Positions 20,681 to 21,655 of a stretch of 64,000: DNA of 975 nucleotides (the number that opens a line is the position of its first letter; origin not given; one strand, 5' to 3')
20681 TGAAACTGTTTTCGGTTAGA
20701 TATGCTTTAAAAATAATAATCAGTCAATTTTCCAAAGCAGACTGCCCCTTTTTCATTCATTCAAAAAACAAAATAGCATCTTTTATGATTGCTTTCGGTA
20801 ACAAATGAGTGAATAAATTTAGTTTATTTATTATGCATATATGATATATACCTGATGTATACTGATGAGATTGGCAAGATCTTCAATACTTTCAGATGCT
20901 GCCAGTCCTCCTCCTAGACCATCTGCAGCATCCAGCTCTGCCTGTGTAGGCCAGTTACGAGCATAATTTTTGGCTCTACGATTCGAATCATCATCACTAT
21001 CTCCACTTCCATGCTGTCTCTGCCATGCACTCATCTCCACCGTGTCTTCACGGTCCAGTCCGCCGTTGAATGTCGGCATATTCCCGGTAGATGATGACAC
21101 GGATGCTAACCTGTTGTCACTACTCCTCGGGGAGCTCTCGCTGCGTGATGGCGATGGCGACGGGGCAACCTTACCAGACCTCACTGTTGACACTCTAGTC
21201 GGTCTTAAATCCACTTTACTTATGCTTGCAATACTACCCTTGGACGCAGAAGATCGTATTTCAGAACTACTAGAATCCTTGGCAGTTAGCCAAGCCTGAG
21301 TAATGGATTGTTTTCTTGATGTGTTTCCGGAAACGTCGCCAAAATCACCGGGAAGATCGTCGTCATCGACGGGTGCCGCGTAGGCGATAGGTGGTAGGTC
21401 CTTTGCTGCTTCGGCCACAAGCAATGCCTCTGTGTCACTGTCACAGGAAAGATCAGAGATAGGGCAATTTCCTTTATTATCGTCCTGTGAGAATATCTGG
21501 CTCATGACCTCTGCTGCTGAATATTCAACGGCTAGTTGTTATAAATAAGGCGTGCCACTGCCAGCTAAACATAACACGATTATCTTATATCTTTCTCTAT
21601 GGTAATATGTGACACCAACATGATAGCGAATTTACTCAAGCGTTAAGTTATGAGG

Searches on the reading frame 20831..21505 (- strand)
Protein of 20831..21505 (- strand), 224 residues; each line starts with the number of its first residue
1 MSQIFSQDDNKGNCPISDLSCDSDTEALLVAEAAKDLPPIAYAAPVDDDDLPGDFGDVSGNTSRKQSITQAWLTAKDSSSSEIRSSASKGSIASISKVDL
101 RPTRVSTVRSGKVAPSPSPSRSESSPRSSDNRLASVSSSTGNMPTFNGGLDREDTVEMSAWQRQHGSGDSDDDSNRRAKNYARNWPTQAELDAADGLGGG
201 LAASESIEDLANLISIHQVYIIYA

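Call 12: find_encoding_contigs(protein=window:20831-21505:-, flank=3000, max_places=4)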
Protein window:20831-21505:- (224 aa): no gene with exactly this product is on record in the collection.
